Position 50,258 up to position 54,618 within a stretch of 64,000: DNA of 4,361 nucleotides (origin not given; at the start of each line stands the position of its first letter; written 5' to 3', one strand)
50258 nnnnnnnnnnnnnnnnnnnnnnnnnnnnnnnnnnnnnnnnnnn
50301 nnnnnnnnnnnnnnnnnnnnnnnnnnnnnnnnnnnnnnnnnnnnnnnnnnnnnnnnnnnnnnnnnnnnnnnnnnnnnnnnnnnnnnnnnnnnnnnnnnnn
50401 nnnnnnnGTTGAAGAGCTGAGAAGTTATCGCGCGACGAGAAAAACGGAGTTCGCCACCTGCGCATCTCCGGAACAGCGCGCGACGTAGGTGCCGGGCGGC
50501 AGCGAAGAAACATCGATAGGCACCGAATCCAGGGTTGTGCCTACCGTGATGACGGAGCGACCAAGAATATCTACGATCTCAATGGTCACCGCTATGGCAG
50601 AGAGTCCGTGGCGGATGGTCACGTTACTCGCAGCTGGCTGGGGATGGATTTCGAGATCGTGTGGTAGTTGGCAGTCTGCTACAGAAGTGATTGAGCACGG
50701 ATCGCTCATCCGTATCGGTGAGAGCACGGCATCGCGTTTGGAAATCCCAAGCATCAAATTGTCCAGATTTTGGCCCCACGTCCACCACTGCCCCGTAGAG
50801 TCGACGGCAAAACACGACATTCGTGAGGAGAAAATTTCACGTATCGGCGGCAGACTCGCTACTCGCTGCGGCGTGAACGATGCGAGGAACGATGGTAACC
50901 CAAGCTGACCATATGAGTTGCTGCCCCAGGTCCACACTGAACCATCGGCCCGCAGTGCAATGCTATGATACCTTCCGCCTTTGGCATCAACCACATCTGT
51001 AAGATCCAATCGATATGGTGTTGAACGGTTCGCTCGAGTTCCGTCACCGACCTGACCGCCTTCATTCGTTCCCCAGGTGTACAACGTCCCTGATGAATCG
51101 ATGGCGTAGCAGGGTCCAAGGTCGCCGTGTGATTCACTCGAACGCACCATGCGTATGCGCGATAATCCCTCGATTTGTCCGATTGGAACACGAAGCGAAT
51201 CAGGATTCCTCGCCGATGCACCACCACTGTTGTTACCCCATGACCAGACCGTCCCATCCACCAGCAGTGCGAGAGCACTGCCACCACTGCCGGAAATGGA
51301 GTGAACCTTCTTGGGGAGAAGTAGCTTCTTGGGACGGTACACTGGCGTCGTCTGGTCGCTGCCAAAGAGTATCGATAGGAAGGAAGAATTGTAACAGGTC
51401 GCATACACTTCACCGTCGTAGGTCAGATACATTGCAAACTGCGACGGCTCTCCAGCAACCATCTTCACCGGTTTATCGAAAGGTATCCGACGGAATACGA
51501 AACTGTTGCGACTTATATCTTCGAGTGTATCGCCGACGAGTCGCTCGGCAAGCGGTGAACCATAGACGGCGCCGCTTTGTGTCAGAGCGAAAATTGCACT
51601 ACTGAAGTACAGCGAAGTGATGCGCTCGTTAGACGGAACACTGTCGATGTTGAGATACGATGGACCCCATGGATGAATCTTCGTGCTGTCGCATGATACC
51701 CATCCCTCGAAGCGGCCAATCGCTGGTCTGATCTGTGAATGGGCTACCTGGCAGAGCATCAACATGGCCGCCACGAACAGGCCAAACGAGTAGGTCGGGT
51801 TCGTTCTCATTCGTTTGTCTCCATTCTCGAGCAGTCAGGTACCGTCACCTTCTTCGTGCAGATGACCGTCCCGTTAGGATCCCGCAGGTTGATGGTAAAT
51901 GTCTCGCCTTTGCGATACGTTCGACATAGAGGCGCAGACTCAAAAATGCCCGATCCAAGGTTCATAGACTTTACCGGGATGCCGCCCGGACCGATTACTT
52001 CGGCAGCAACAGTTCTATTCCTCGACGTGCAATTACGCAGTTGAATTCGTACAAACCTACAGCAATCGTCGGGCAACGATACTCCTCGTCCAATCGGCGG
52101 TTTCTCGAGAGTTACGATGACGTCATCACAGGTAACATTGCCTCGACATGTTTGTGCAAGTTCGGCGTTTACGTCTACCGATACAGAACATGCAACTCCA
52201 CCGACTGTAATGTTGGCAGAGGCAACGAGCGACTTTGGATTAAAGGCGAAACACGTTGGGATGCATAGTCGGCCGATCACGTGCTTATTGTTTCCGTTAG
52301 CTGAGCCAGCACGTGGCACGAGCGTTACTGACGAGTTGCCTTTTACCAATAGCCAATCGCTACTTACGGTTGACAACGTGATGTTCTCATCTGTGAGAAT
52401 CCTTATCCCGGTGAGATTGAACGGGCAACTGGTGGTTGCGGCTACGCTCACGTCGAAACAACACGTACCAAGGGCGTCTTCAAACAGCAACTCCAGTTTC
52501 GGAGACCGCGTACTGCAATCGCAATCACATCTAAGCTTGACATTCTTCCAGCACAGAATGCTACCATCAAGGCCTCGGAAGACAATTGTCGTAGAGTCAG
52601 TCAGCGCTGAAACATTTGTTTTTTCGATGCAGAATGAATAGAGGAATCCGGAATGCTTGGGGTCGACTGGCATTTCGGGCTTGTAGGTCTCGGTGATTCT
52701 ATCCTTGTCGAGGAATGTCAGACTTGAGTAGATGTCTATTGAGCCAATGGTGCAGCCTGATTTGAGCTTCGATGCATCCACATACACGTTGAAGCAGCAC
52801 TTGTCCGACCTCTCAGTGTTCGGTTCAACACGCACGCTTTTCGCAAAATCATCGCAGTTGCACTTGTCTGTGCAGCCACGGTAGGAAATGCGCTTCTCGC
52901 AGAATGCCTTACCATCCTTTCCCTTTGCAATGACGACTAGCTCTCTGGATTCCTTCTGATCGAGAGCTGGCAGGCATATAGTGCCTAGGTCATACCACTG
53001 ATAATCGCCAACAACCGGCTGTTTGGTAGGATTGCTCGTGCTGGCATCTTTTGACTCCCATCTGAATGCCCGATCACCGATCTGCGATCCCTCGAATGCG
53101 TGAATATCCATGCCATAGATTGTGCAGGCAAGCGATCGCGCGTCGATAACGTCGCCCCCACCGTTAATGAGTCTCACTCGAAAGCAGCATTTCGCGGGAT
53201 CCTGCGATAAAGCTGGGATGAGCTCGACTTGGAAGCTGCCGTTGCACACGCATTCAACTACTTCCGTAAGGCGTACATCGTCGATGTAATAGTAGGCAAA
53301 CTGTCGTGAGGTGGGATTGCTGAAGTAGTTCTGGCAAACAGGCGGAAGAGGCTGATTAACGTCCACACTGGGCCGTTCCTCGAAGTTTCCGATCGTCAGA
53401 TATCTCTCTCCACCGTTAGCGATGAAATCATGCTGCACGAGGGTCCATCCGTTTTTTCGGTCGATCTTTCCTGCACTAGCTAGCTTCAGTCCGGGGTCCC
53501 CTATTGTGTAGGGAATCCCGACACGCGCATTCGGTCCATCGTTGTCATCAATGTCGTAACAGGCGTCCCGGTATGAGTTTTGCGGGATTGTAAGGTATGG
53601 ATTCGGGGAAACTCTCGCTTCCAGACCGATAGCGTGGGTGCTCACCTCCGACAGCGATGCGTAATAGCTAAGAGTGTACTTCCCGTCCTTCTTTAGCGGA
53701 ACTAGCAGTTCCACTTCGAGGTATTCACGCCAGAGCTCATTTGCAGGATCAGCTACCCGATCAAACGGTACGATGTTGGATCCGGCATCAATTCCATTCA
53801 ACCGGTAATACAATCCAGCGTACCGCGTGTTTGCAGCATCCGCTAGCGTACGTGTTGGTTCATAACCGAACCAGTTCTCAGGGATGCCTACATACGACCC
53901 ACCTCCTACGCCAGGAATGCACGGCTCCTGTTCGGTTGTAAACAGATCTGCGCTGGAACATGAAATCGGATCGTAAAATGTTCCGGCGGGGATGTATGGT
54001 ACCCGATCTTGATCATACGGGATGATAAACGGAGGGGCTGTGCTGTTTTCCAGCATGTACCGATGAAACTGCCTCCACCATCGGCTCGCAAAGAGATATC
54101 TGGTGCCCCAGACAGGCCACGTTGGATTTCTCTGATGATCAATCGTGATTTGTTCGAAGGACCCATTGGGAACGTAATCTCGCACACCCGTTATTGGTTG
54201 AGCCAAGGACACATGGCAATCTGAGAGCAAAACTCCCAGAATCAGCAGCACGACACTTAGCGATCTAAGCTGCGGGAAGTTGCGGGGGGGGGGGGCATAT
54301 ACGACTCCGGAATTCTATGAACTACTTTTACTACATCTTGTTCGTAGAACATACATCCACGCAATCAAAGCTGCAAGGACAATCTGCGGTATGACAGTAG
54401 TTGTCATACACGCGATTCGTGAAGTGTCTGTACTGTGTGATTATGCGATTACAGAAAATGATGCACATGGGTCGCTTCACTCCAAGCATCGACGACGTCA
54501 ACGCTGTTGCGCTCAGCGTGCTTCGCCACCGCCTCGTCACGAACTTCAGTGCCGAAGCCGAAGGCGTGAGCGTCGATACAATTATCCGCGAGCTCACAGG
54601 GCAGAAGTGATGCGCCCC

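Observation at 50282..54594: ~4.1 kb lower-GC insertion bounded by 126-bp direct repeats that duplicate the 3-prime end of moxR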

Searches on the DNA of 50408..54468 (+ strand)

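Call 79: search_dna_similar(query=window:50408-54468:+, collection=plasmids, mode=near)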
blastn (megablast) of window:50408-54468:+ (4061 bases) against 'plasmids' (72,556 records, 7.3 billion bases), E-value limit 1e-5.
No match.

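Call 80: search_dna_similar(query=window:50408-54468:+, collection=phages, mode=near)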
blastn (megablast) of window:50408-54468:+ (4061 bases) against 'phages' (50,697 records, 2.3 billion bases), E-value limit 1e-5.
No match.
